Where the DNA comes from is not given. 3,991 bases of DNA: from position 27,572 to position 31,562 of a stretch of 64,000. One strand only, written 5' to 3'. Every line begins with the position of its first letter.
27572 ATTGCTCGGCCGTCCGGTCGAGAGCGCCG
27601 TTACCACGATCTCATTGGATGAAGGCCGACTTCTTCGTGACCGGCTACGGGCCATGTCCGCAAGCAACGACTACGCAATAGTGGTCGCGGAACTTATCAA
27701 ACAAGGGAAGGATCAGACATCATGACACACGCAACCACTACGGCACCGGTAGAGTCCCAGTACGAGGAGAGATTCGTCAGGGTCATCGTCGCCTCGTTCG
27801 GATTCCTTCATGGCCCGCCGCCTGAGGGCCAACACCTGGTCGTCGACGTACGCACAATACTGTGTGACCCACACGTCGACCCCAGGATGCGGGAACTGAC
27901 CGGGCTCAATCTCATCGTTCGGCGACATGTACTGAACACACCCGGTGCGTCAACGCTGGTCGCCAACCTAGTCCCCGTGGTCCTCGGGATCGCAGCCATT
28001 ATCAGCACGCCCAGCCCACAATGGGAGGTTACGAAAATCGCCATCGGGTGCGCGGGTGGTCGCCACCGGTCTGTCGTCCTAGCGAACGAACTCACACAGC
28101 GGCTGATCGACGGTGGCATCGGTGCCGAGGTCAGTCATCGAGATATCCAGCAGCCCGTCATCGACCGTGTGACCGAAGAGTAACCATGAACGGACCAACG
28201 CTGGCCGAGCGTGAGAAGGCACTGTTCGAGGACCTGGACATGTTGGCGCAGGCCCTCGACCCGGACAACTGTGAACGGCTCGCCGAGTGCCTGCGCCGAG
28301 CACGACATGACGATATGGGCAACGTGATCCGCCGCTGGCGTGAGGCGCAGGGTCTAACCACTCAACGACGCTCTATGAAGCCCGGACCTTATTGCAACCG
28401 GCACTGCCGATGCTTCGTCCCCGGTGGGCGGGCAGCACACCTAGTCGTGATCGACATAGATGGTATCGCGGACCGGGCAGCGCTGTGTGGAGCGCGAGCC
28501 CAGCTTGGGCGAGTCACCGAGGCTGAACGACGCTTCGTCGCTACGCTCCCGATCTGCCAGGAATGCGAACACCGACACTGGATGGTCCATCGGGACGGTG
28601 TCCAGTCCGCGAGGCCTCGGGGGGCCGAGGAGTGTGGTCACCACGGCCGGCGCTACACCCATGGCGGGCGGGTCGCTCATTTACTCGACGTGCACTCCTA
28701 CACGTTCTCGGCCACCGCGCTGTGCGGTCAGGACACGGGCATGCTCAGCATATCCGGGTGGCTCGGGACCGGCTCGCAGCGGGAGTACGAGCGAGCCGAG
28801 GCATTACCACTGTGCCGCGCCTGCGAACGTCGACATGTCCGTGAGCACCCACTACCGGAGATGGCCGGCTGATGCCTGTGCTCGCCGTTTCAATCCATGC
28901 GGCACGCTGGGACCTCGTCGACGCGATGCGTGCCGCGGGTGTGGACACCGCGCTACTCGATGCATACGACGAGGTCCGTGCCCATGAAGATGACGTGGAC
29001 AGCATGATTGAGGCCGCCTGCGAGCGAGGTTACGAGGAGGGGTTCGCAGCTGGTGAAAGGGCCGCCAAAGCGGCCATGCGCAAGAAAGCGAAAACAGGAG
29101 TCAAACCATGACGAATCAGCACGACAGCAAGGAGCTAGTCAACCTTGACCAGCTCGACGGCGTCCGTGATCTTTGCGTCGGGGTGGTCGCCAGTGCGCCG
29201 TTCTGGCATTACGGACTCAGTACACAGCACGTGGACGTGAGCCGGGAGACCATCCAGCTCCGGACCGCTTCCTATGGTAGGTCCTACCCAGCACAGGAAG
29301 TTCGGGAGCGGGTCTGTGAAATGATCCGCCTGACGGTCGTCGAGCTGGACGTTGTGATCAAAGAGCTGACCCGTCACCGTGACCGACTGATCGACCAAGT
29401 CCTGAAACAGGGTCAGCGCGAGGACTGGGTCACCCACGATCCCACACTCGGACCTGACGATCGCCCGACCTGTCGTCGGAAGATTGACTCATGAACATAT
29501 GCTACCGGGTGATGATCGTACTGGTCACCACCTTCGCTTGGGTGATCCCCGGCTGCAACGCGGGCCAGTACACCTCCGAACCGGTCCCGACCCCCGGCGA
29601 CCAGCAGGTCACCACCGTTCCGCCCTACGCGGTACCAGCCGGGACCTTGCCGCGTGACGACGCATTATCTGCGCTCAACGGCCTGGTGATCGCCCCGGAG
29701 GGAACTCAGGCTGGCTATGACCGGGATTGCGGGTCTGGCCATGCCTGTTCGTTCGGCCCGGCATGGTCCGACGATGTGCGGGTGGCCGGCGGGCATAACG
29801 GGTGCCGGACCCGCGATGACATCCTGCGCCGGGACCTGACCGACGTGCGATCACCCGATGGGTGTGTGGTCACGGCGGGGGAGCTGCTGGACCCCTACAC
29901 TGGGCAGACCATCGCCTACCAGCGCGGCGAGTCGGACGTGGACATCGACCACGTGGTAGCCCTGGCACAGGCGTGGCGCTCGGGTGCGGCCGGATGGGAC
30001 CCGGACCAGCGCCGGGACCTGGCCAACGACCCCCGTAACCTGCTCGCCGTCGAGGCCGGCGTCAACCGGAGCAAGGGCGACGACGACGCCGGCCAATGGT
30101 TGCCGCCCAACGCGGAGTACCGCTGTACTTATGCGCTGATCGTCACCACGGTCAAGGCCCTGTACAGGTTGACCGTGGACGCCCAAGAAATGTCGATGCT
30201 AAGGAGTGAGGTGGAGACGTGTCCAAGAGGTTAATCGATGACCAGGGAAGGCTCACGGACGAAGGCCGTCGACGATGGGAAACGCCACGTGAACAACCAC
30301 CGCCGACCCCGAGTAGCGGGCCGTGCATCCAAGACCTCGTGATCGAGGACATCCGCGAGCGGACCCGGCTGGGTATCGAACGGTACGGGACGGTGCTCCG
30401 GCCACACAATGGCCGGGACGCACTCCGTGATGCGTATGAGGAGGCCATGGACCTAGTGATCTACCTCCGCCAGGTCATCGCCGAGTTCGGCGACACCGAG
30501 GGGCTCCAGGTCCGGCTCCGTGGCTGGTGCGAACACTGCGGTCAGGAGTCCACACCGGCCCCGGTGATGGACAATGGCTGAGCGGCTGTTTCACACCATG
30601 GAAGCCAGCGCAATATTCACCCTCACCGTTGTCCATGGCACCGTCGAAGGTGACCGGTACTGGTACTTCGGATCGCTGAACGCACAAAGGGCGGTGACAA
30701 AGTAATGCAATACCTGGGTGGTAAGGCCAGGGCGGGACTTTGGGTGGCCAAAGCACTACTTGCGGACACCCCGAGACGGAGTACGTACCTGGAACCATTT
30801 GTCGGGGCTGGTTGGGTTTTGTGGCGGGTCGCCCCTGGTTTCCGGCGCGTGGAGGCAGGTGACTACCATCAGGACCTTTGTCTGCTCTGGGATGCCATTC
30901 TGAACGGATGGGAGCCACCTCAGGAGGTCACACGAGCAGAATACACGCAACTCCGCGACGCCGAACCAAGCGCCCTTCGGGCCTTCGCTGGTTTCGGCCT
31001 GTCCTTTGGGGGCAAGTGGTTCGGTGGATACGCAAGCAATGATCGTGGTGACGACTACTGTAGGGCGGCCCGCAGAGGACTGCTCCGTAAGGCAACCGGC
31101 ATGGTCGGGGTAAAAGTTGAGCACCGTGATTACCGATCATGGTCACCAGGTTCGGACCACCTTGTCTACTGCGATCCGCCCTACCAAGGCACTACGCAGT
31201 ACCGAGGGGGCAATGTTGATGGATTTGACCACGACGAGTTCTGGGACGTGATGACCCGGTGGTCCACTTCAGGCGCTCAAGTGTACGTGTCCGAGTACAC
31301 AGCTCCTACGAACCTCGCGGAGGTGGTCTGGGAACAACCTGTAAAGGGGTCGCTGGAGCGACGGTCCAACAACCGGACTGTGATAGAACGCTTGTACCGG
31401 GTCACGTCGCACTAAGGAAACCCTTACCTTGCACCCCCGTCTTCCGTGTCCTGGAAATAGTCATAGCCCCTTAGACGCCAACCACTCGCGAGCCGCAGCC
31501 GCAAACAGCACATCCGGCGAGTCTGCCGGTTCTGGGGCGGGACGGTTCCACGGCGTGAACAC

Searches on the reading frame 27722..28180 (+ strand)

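Call 44: search_protein_families(library=pfam, proteins=[window:27722-28180:+], max_evalue=0.01)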
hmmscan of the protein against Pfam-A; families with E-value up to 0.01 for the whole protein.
window:27722-28180:+ (153 aa): 1 family
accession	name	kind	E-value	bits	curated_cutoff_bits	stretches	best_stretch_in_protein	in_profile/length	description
PF22740.1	PapZ_C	-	3.5e-27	95.4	27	1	20-143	2-121/121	RapZ C-terminal domain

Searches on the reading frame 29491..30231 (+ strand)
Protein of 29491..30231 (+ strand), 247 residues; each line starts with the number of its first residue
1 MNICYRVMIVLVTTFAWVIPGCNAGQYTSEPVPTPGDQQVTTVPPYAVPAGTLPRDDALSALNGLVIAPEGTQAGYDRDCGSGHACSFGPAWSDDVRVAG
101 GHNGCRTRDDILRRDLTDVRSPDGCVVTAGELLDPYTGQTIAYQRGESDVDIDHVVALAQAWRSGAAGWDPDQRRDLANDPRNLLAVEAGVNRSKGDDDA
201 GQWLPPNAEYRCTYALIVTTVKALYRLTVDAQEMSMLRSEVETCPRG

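Call 44: search_protein_families(library=pfam, proteins=[window:29491-30231:+], max_evalue=0.01)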
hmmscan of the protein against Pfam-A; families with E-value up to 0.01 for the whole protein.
window:29491-30231:+ (247 aa): 2 families
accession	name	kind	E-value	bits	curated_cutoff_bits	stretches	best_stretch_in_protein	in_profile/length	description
PF07510.16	GmrSD_C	-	7.8e-13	48.9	23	1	107-233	2-131/138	GmrSD restriction endonucleases, C-terminal domain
PF13395.12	HNH_4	-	0.0054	17.1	22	0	134-156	1-24/54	HNH endonuclease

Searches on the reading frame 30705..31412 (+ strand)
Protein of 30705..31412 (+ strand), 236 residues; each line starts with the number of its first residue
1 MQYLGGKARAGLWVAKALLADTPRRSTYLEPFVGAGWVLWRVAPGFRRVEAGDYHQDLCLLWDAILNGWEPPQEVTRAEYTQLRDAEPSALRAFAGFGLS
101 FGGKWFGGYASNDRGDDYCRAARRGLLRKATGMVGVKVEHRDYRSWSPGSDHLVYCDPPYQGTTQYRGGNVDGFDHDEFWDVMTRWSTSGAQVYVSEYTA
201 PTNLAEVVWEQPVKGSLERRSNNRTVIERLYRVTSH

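Call 44: search_protein_families(library=pfam, proteins=[window:30705-31412:+], max_evalue=0.01)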
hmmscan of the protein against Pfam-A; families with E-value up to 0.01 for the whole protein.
window:30705-31412:+ (236 aa): 1 family
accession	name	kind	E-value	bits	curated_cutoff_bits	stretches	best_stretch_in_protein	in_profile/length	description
PF02086.21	MethyltransfD12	-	2.7e-11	44.2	22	2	3-69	1-66/253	D12 class N6 adenine-specific DNA methyltransferase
